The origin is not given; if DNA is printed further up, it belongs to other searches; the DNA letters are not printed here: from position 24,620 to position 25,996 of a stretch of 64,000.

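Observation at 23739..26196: Four-gene overlapping operon: flavin-reductase-like / DUF523 (TudS-like) / DUF362-ferredoxin / HINT; possible thio-nucleobase or phosphorothioate desulfuration pathway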

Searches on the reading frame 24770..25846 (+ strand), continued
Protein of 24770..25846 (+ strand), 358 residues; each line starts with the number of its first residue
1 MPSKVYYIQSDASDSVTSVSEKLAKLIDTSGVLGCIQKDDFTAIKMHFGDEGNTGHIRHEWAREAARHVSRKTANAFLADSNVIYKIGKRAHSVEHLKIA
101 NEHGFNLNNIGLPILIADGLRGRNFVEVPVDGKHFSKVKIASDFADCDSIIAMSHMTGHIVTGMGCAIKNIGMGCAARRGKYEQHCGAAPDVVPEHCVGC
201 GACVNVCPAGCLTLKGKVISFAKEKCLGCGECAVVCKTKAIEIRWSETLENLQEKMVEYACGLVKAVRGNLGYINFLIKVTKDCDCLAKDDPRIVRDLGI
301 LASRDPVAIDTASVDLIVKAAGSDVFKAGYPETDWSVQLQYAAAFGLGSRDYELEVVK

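Call 30: find_homologous_proteins(query=window:24770-25843:+, max_evalue=0.00001)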
Query window:24770-25843:+ (358 aa): 6442 proteins with E <= 0.00001 among 8000 candidates; the best 120 are listed.
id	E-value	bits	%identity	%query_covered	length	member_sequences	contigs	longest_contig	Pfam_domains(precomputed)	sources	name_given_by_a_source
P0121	9.7e-242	819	100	100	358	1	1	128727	PF14697.12,PF04015.18,PF12797.13,PF12837.13,PF00037.33,PF13484.12,PF12838.13,PF25160.2,PF13237.12,PF12800.13,PF13187.12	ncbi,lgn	-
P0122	1.0e-216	737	89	100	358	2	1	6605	PF14697.12,PF04015.18,PF12797.13,PF12837.13,PF00037.33,PF13484.12,PF12838.13,PF13237.12,PF12800.13,PF13187.12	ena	-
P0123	6.7e-196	669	80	100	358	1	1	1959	PF14697.12,PF04015.18,PF12797.13,PF12837.13,PF00037.33,PF13484.12,PF12838.13,PF13237.12,PF12800.13,PF13187.12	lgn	-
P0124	7.1e-190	649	78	100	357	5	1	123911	PF14697.12,PF04015.18,PF12797.13,PF12837.13,PF00037.33,PF13484.12,PF12838.13,PF25160.2,PF13237.12,PF13187.12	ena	-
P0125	7.8e-190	649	78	100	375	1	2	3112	PF14697.12,PF04015.18,PF12797.13,PF12837.13,PF00037.33,PF13484.12,PF12838.13,PF13237.12,PF12800.13,PF13187.12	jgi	-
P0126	5.0e-186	636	75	100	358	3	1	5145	PF14697.12,PF04015.18,PF12797.13,PF12837.13,PF00037.33,PF13484.12,PF12838.13,PF13459.12,PF13237.12,PF12800.13,PF13187.12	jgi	jgi:hypothetical protein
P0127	1.3e-185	635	75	100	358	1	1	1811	PF14697.12,PF04015.18,PF12797.13,PF12837.13,PF00037.33,PF12838.13,PF13237.12,PF13187.12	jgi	jgi:hypothetical protein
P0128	6.1e-185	632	76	99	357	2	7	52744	PF04015.18,PF12797.13,PF12837.13,PF00037.33,PF13484.12,PF12838.13,PF13237.12,PF12800.13,PF13187.12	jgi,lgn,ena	jgi:uncharacterized Fe-S center protein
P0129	1.2e-184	632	76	100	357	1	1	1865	PF14697.12,PF04015.18,PF12797.13,PF12837.13,PF00037.33,PF13484.12,PF12838.13,PF25160.2,PF13237.12,PF12800.13,PF13187.12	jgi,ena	-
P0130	2.7e-184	630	75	100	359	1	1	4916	PF14697.12,PF04015.18,PF12797.13,PF12837.13,PF00037.33,PF13484.12,PF12838.13,PF13237.12,PF13183.12,PF12800.13,PF13187.12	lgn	-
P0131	3.3e-183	627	75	100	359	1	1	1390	PF14697.12,PF04015.18,PF12797.13,PF12837.13,PF00037.33,PF13484.12,PF12838.13,PF13237.12,PF12800.13,PF13187.12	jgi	jgi:uncharacterized protein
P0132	8.3e-183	625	76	100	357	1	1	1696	PF14697.12,PF04015.18,PF12797.13,PF12837.13,PF00037.33,PF13484.12,PF12838.13,PF13237.12,PF12800.13,PF13187.12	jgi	jgi:uncharacterized Fe-S center protein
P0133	1.7e-182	624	75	100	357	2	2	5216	PF14697.12,PF04015.18,PF12797.13,PF12837.13,PF00037.33,PF12838.13,PF13237.12,PF13187.12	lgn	-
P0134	1.8e-180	618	73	100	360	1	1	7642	PF14697.12,PF04015.18,PF12797.13,PF12837.13,PF00037.33,PF13484.12,PF12838.13,PF25160.2,PF13237.12,PF13187.12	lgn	-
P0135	7.1e-180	616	73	98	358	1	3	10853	PF04015.18,PF12797.13,PF12837.13,PF00037.33,PF13484.12,PF12838.13,PF13237.12,PF12800.13,PF13187.12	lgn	-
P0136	3.8e-179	613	74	100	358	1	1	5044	PF14697.12,PF04015.18,PF12797.13,PF12837.13,PF00037.33,PF12838.13,PF25160.2,PF13237.12,PF13187.12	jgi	-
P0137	2.6e-178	611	72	100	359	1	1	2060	PF14697.12,PF04015.18,PF12797.13,PF12837.13,PF00037.33,PF13484.12,PF12838.13,PF25160.2,PF13237.12,PF12800.13,PF13187.12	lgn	-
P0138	6.5e-177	606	73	100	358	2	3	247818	PF04015.18,PF12797.13,PF12837.13,PF00037.33,PF13484.12,PF12838.13,PF13237.12,PF13187.12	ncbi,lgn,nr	ncbi:MAG: DUF362 domain-containing protein [Candidatus Omnitrophica bacterium]|nr:DUF362 domain-cont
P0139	8.5e-176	602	71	100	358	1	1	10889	PF14697.12,PF04015.18,PF12797.13,PF12837.13,PF00037.33,PF12838.13,PF13237.12,PF12800.13,PF13187.12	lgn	-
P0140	1.2e-175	602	72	100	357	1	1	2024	PF14697.12,PF04015.18,PF12797.13,PF12837.13,PF00037.33,PF13484.12,PF12838.13,PF13237.12,PF13187.12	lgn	-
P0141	3.5e-175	600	71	100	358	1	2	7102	PF14697.12,PF04015.18,PF12797.13,PF12837.13,PF00037.33,PF13484.12,PF12838.13,PF25160.2,PF13237.12,PF13187.12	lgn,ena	-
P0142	6.3e-175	600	73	100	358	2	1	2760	PF04015.18,PF12837.13,PF00037.33,PF13484.12,PF12838.13,PF13237.12,PF13187.12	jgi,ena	-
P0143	2.2e-174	598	70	100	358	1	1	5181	PF04015.18,PF12797.13,PF12837.13,PF00037.33,PF12838.13,PF13237.12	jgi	jgi:uncharacterized Fe-S center protein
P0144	1.1e-173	595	70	100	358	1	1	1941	PF14697.12,PF04015.18,PF12797.13,PF12837.13,PF00037.33,PF13484.12,PF12838.13,PF13237.12,PF13187.12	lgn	-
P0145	1.4e-173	595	72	100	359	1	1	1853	PF14697.12,PF04015.18,PF12797.13,PF12837.13,PF00037.33,PF13484.12,PF12838.13,PF25160.2,PF13237.12,PF12800.13,PF13187.12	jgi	-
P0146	1.7e-173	595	72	100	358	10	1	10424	PF14697.12,PF04015.18,PF12797.13,PF12837.13,PF00037.33,PF13484.12,PF12838.13,PF25160.2,PF13237.12,PF12800.13,PF13187.12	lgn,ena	-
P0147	3.7e-171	587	71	100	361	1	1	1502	PF14697.12,PF04015.18,PF12797.13,PF12837.13,PF00037.33,PF13484.12,PF12838.13,PF25160.2,PF13237.12,PF13187.12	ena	-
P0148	1.2e-170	585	68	100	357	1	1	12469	PF14697.12,PF04015.18,PF12797.13,PF12837.13,PF00037.33,PF13484.12,PF12838.13,PF25160.2,PF13237.12,PF13187.12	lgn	-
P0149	5.7e-169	580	70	100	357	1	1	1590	PF04015.18,PF12797.13,PF12837.13,PF00037.33,PF13484.12,PF12838.13,PF13187.12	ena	-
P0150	1.0e-167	576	68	99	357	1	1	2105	PF14697.12,PF04015.18,PF12797.13,PF12837.13,PF00037.33,PF13484.12,PF12838.13,PF25160.2,PF13237.12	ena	-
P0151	3.6e-166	571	67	100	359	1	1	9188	PF14697.12,PF04015.18,PF12797.13,PF12837.13,PF00037.33,PF13484.12,PF12838.13,PF13237.12,PF13187.12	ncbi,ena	-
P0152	5.2e-166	570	69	100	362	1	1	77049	PF04015.18,PF12797.13,PF12837.13,PF00037.33,PF13484.12,PF12838.13,PF13187.12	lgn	-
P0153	9.0e-166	569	68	100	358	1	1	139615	PF14697.12,PF04015.18,PF12797.13,PF12837.13,PF00037.33,PF13484.12,PF12838.13,PF25160.2,PF13237.12,PF13187.12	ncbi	ncbi:MAG: DUF362 domain-containing protein [Candidatus Omnitrophota bacterium]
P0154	8.9e-165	566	67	100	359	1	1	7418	PF14697.12,PF04015.18,PF12797.13,PF12837.13,PF00037.33,PF12838.13,PF13237.12,PF13187.12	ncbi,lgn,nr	ncbi:MAG: DUF362 domain-containing protein [Candidatus Omnitrophica bacterium]|nr:DUF362 domain-cont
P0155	2.2e-164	565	69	100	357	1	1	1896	PF14697.12,PF04015.18,PF12837.13,PF00037.33,PF13484.12,PF12838.13,PF13187.12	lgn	-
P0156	3.9e-162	557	65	100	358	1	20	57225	PF14697.12,PF04015.18,PF12797.13,PF12837.13,PF00037.33,PF13484.12,PF12838.13,PF25160.2,PF13237.12,PF12800.13,PF13187.12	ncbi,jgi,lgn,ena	-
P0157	9.2e-160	550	64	100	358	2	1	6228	PF14697.12,PF04015.18,PF12797.13,PF12837.13,PF00037.33,PF13484.12,PF12838.13,PF25160.2,PF13237.12,PF13187.12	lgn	-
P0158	3.5e-158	544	64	99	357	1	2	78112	PF14697.12,PF04015.18,PF12797.13,PF12837.13,PF00037.33,PF13484.12,PF12838.13,PF13237.12,PF12800.13,PF13187.12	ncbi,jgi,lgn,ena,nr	ncbi:MAG: DUF362 domain-containing protein [Candidatus Omnitrophota bacterium]|nr:DUF362 domain-cont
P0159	1.4e-153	529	65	98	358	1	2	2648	PF14697.12,PF04015.18,PF12797.13,PF12837.13,PF00037.33,PF13484.12,PF12838.13,PF25160.2,PF13237.12,PF13183.12,PF13187.12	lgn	-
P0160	1.1e-152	526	63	99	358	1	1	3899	PF14697.12,PF04015.18,PF12797.13,PF12837.13,PF00037.33,PF13484.12,PF12838.13,PF25160.2,PF13237.12,PF13187.12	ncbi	-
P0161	1.6e-152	526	61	99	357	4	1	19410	PF14697.12,PF04015.18,PF12797.13,PF12837.13,PF00037.33,PF13484.12,PF12838.13,PF13237.12,PF13187.12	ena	-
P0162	2.7e-152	525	62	99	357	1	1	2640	PF14697.12,PF04015.18,PF12797.13,PF12837.13,PF00037.33,PF12838.13,PF13237.12,PF12800.13,PF13187.12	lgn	-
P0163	1.4e-150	519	60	100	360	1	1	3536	PF14697.12,PF04015.18,PF12797.13,PF12837.13,PF00037.33,PF12838.13,PF13237.12,PF13187.12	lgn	-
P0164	1.2e-149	516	62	99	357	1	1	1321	PF14697.12,PF04015.18,PF12797.13,PF12837.13,PF00037.33,PF12838.13,PF13237.12,PF13187.12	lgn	-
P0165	3.5e-148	512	61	99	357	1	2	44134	PF14697.12,PF04015.18,PF12797.13,PF12837.13,PF00037.33,PF12838.13,PF13187.12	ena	-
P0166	4.3e-147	508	61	100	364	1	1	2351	PF14697.12,PF04015.18,PF12797.13,PF12837.13,PF00037.33,PF13484.12,PF12838.13,PF13237.12,PF13187.12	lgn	-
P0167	1.3e-146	506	60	100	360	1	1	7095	PF14697.12,PF04015.18,PF12797.13,PF12837.13,PF00037.33,PF13484.12,PF12838.13,PF13237.12,PF12800.13,PF13187.12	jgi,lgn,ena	-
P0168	3.4e-146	505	60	99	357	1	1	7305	PF14697.12,PF04015.18,PF12797.13,PF12837.13,PF00037.33,PF13484.12,PF12838.13,PF13237.12,PF13183.12,PF13187.12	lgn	-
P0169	4.3e-145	501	60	99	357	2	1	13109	PF14697.12,PF04015.18,PF12797.13,PF12837.13,PF00037.33,PF12838.13,PF13237.12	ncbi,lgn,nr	ncbi:MAG: DUF362 domain-containing protein [Candidatus Omnitrophota bacterium]|nr:DUF362 domain-cont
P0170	2.7e-143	495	59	100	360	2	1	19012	PF14697.12,PF04015.18,PF12797.13,PF12837.13,PF00037.33,PF13484.12,PF12838.13,PF25160.2,PF13237.12,PF13187.12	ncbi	-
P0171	3.8e-143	495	59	100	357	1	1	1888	PF14697.12,PF04015.18,PF12797.13,PF12837.13,PF00037.33,PF13484.12,PF12838.13,PF25160.2,PF13237.12,PF12800.13,PF13187.12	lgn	-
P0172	8.5e-143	494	57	99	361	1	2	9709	PF14697.12,PF04015.18,PF12797.13,PF00037.33,PF13484.12,PF12838.13,PF13237.12,PF13187.12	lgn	-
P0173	1.2e-141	490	58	99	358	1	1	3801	PF14697.12,PF04015.18,PF12797.13,PF12837.13,PF00037.33,PF13484.12,PF12838.13,PF13237.12,PF12800.13,PF13187.12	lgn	-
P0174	7.4e-141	487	58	100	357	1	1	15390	PF14697.12,PF04015.18,PF12797.13,PF12837.13,PF00037.33,PF13484.12,PF12838.13,PF13237.12,PF12800.13,PF13187.12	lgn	-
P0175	1.9e-140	486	57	100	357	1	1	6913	PF14697.12,PF04015.18,PF12797.13,PF12837.13,PF00037.33,PF13484.12,PF12838.13,PF25160.2,PF13237.12,PF13187.12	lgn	-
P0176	2.1e-140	486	56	100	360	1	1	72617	PF14697.12,PF04015.18,PF12797.13,PF12837.13,PF00037.33,PF12838.13,PF13237.12,PF13187.12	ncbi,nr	ncbi:MAG: DUF362 domain-containing protein [Candidatus Omnitrophica bacterium]|nr:DUF362 domain-cont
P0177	3.0e-140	485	57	99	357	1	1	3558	PF14697.12,PF04015.18,PF12797.13,PF12837.13,PF00037.33,PF13484.12,PF12838.13,PF13237.12,PF12800.13,PF13187.12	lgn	-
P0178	1.5e-139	483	56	100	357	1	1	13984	PF14697.12,PF04015.18,PF12797.13,PF12837.13,PF00037.33,PF13484.12,PF12838.13,PF25160.2,PF13237.12,PF12800.13,PF13187.12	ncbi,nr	ncbi:MAG: DUF362 domain-containing protein [Candidatus Omnitrophica bacterium]|nr:DUF362 domain-cont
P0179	2.3e-139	483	56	99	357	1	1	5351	PF14697.12,PF04015.18,PF12797.13,PF12837.13,PF00037.33,PF13484.12,PF12838.13,PF13187.12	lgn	-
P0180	4.0e-139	482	57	99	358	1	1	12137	PF14697.12,PF04015.18,PF12797.13,PF12837.13,PF00037.33,PF13484.12,PF12838.13,PF13237.12,PF12800.13,PF13187.12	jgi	-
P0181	4.5e-139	482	58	99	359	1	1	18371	PF14697.12,PF04015.18,PF12797.13,PF12837.13,PF00037.33,PF13484.12,PF12838.13,PF13237.12,PF13187.12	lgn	-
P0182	1.6e-138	480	56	100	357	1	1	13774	PF14697.12,PF04015.18,PF12797.13,PF12837.13,PF00037.33,PF13484.12,PF12838.13,PF25160.2,PF13237.12,PF12800.13,PF13187.12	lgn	-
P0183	2.3e-138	479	57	99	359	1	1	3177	PF14697.12,PF04015.18,PF12797.13,PF12837.13,PF00037.33,PF13484.12,PF12838.13,PF13237.12,PF12800.13,PF13187.12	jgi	jgi:uncharacterized protein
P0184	3.0e-138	479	57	99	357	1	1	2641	PF14697.12,PF04015.18,PF12797.13,PF12837.13,PF00037.33,PF13484.12,PF12838.13,PF13237.12,PF12800.13,PF13187.12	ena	-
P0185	3.8e-138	479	58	97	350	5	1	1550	PF04015.18,PF12797.13,PF12837.13,PF00037.33,PF12838.13,PF13237.12,PF13187.12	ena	-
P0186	4.1e-138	478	56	100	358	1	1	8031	PF14697.12,PF04015.18,PF12797.13,PF12837.13,PF00037.33,PF12838.13,PF13237.12,PF12800.13,PF13187.12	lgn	-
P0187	4.9e-138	478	55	100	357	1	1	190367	PF14697.12,PF04015.18,PF12797.13,PF12837.13,PF00037.33,PF13484.12,PF12838.13,PF25160.2,PF13237.12,PF13187.12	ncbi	-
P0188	5.2e-138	478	57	100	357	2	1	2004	PF14697.12,PF04015.18,PF12797.13,PF12837.13,PF00037.33,PF13484.12,PF12838.13,PF13237.12,PF12800.13,PF13187.12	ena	-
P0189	1.5e-137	477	55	99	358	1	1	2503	PF14697.12,PF04015.18,PF12797.13,PF12837.13,PF00037.33,PF13484.12,PF12838.13,PF13237.12,PF12800.13,PF13187.12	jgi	-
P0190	3.2e-137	475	57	99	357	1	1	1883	PF14697.12,PF04015.18,PF12797.13,PF12837.13,PF00037.33,PF13484.12,PF12838.13,PF13237.12,PF12800.13,PF13187.12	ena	-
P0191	5.7e-137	475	58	100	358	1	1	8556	PF14697.12,PF04015.18,PF12797.13,PF12837.13,PF00037.33,PF13484.12,PF12838.13,PF13237.12,PF13187.12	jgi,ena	-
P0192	8.5e-137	474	58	99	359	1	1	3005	PF14697.12,PF04015.18,PF12797.13,PF12837.13,PF00037.33,PF13484.12,PF12838.13,PF13237.12,PF12800.13,PF13187.12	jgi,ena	-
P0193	1.1e-136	474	56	99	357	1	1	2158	PF14697.12,PF04015.18,PF12797.13,PF12837.13,PF00037.33,PF13484.12,PF12838.13,PF25160.2,PF13237.12,PF12800.13,PF13187.12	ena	-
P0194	1.7e-136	473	57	100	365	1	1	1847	PF14697.12,PF04015.18,PF12797.13,PF12837.13,PF00037.33,PF13484.12,PF12838.13,PF13237.12,PF13187.12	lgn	-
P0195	2.1e-136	473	57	100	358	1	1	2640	PF14697.12,PF04015.18,PF12797.13,PF12837.13,PF00037.33,PF13484.12,PF12838.13,PF13237.12,PF13187.12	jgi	jgi:uncharacterized Fe-S center protein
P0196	2.2e-136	473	55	100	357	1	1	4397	PF14697.12,PF04015.18,PF12797.13,PF12837.13,PF00037.33,PF13484.12,PF12838.13,PF25160.2,PF13237.12,PF12800.13,PF13187.12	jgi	-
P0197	2.4e-136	473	56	100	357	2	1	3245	PF14697.12,PF04015.18,PF12797.13,PF12837.13,PF00037.33,PF13484.12,PF12838.13,PF25160.2,PF13237.12,PF12800.13,PF13187.12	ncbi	-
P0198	2.8e-136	472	55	100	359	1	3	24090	PF14697.12,PF04015.18,PF12797.13,PF12837.13,PF00037.33,PF13484.12,PF12838.13,PF13237.12,PF12800.13,PF13187.12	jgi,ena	jgi:uncharacterized Fe-S center protein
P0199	3.6e-136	472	56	99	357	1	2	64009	PF14697.12,PF04015.18,PF12797.13,PF12837.13,PF00037.33,PF13484.12,PF12838.13,PF13237.12,PF12800.13,PF13187.12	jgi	jgi:uncharacterized Fe-S center protein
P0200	3.8e-136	472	55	100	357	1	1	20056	PF14697.12,PF04015.18,PF12797.13,PF12837.13,PF00037.33,PF13484.12,PF12838.13,PF25160.2,PF13237.12,PF13187.12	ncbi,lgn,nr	ncbi:MAG: DUF362 domain-containing protein [Candidatus Omnitrophota bacterium]|nr:DUF362 domain-cont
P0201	6.5e-136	471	55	99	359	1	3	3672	PF14697.12,PF04015.18,PF12797.13,PF12837.13,PF00037.33,PF13484.12,PF12838.13,PF13237.12,PF12800.13,PF13187.12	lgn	-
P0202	7.3e-136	471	56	99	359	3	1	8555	PF14697.12,PF04015.18,PF12797.13,PF12837.13,PF00037.33,PF13484.12,PF12838.13,PF13237.12,PF13183.12,PF12800.13,PF13187.12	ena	-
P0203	7.6e-136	471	56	100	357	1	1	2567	PF14697.12,PF04015.18,PF12797.13,PF12837.13,PF00037.33,PF12838.13,PF13237.12,PF13187.12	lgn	-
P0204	8.3e-136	471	57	100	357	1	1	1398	PF14697.12,PF04015.18,PF12797.13,PF12837.13,PF00037.33,PF13484.12,PF12838.13,PF25160.2,PF13237.12,PF13187.12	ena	-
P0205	1.0e-135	471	56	100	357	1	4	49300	PF14697.12,PF04015.18,PF12797.13,PF12837.13,PF00037.33,PF13484.12,PF12838.13,PF25160.2,PF13237.12,PF12800.13,PF13187.12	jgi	jgi:uncharacterized Fe-S center protein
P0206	1.4e-135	470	57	99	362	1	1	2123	PF14697.12,PF04015.18,PF12797.13,PF12837.13,PF00037.33,PF12838.13,PF13237.12,PF13187.12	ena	-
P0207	1.9e-135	470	56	99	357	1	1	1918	PF14697.12,PF04015.18,PF12797.13,PF12837.13,PF00037.33,PF13484.12,PF12838.13,PF13237.12,PF12800.13,PF13187.12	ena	-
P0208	4.7e-135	468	57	99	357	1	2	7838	PF14697.12,PF04015.18,PF12797.13,PF12837.13,PF00037.33,PF13484.12,PF12838.13,PF13237.12,PF12800.13,PF13187.12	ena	-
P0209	6.5e-135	468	55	99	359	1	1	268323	PF14697.12,PF04015.18,PF12797.13,PF12837.13,PF00037.33,PF13484.12,PF12838.13,PF13237.12,PF13183.12,PF12800.13,PF13187.12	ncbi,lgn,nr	ncbi:MAG: DUF362 domain-containing protein [Candidatus Omnitrophota bacterium]|nr:DUF362 domain-cont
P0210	6.9e-135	468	56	100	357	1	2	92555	PF14697.12,PF04015.18,PF12797.13,PF12837.13,PF00037.33,PF12838.13,PF13237.12,PF12800.13,PF13187.12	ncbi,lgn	-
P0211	1.2e-134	467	56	100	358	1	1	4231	PF14697.12,PF04015.18,PF12797.13,PF12837.13,PF00037.33,PF13484.12,PF12838.13,PF13237.12,PF13187.12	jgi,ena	jgi:uncharacterized Fe-S center protein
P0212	1.8e-134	466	55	100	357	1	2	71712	PF14697.12,PF04015.18,PF12797.13,PF12837.13,PF00037.33,PF13484.12,PF12838.13,PF13237.12,PF13187.12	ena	-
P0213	2.1e-134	466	54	100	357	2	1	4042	PF14697.12,PF04015.18,PF12797.13,PF12837.13,PF00037.33,PF13484.12,PF12838.13,PF13237.12,PF13187.12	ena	-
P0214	3.3e-134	466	56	100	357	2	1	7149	PF14697.12,PF04015.18,PF12797.13,PF12837.13,PF00037.33,PF13484.12,PF12838.13,PF25160.2,PF13237.12,PF12800.13,PF13187.12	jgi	-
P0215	3.6e-134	465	54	100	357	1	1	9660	PF14697.12,PF04015.18,PF12797.13,PF12837.13,PF00037.33,PF13484.12,PF12838.13,PF25160.2,PF13237.12,PF12800.13,PF13187.12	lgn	-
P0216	3.7e-134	465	55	100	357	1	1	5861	PF14697.12,PF04015.18,PF12797.13,PF12837.13,PF00037.33,PF13484.12,PF12838.13,PF25160.2,PF13237.12,PF12800.13,PF13187.12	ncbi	-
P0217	3.7e-134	465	55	100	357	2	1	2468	PF14697.12,PF04015.18,PF12797.13,PF12837.13,PF00037.33,PF13484.12,PF12838.13,PF25160.2,PF13237.12,PF12800.13,PF13187.12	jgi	-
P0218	4.1e-134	465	55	99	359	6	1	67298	PF14697.12,PF04015.18,PF12797.13,PF12837.13,PF00037.33,PF13484.12,PF12838.13,PF13237.12,PF13187.12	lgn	-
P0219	4.6e-134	465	57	99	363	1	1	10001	PF14697.12,PF04015.18,PF12797.13,PF12837.13,PF00037.33,PF13484.12,PF12838.13,PF13237.12,PF12800.13,PF13187.12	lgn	-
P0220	5.7e-134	465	54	100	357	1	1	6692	PF14697.12,PF04015.18,PF12797.13,PF12837.13,PF00037.33,PF13484.12,PF12838.13,PF13237.12,PF12800.13,PF13187.12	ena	-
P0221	1.0e-133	464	55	100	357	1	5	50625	PF14697.12,PF04015.18,PF12797.13,PF12837.13,PF00037.33,PF13484.12,PF12838.13,PF13237.12,PF13187.12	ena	-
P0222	1.2e-133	464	56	99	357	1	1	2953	PF14697.12,PF04015.18,PF12797.13,PF12837.13,PF00037.33,PF12838.13,PF13187.12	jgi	jgi:uncharacterized protein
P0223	1.2e-133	464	59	89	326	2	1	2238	PF14697.12,PF04015.18,PF12797.13,PF12837.13,PF00037.33,PF13484.12,PF12838.13,PF13237.12,PF12800.13,PF13187.12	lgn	-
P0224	1.3e-133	464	54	100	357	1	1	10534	PF14697.12,PF04015.18,PF12797.13,PF12837.13,PF00037.33,PF13484.12,PF12838.13,PF13237.12,PF13187.12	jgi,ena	-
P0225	1.8e-133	463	55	100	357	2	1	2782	PF14697.12,PF04015.18,PF12797.13,PF12837.13,PF00037.33,PF13484.12,PF12838.13,PF13237.12,PF13187.12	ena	-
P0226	2.1e-133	463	55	100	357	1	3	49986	PF14697.12,PF04015.18,PF12797.13,PF12837.13,PF00037.33,PF13484.12,PF12838.13,PF13237.12,PF13187.12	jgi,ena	-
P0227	7.1e-133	461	55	99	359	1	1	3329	PF14697.12,PF04015.18,PF12797.13,PF12837.13,PF00037.33,PF13484.12,PF12838.13,PF13237.12,PF12800.13,PF13187.12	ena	-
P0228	7.9e-133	461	54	100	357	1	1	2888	PF14697.12,PF04015.18,PF12797.13,PF12837.13,PF00037.33,PF13484.12,PF12838.13,PF25160.2,PF13237.12,PF12800.13,PF13187.12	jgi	-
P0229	8.1e-133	461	54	100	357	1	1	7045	PF14697.12,PF04015.18,PF12797.13,PF12837.13,PF00037.33,PF12838.13,PF13237.12,PF12800.13,PF13187.12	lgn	-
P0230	8.5e-133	461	54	98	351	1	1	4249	PF14697.12,PF04015.18,PF12797.13,PF12837.13,PF00037.33,PF13484.12,PF12838.13,PF13237.12,PF12800.13,PF13187.12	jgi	-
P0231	9.4e-133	461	53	100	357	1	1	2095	PF14697.12,PF04015.18,PF12797.13,PF12837.13,PF00037.33,PF13484.12,PF12838.13,PF13237.12,PF13187.12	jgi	jgi:hypothetical protein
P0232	9.8e-133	461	56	99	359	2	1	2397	PF14697.12,PF04015.18,PF12797.13,PF12837.13,PF00037.33,PF13484.12,PF12838.13,PF13237.12,PF13187.12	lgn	-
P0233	9.9e-133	461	55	100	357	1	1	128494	PF14697.12,PF04015.18,PF12797.13,PF12837.13,PF00037.33,PF13484.12,PF12838.13,PF25160.2,PF13237.12,PF13187.12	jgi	jgi:Uncharacterized Fe-S center protein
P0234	1.1e-132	461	56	100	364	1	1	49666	PF14697.12,PF04015.18,PF12797.13,PF00037.33,PF12838.13,PF13237.12,PF13187.12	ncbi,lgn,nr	ncbi:MAG: DUF362 domain-containing protein [Candidatus Omnitrophica bacterium]|nr:DUF362 domain-cont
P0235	1.2e-132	460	56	100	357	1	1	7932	PF14697.12,PF04015.18,PF12797.13,PF12837.13,PF00037.33,PF12838.13,PF13237.12,PF12800.13,PF13187.12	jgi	jgi:uncharacterized protein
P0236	1.3e-132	460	57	95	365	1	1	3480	PF14697.12,PF04015.18,PF12797.13,PF12837.13,PF00037.33,PF13484.12,PF12838.13,PF25160.2,PF13237.12,PF12800.13,PF13187.12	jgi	-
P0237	1.5e-132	460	55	100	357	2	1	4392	PF14697.12,PF04015.18,PF12797.13,PF12837.13,PF00037.33,PF13484.12,PF12838.13,PF13237.12,PF13187.12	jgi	-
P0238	2.6e-132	459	54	100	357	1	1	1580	PF14697.12,PF04015.18,PF12797.13,PF12837.13,PF00037.33,PF13484.12,PF12838.13,PF25160.2,PF13237.12,PF12800.13,PF13187.12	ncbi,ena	-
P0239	2.8e-132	459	55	99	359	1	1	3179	PF14697.12,PF04015.18,PF12797.13,PF12837.13,PF00037.33,PF13484.12,PF12838.13,PF13237.12,PF12800.13,PF13187.12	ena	-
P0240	5.9e-132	458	56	99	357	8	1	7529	PF14697.12,PF04015.18,PF12797.13,PF12837.13,PF00037.33,PF12838.13,PF13237.12,PF12800.13,PF13187.12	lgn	-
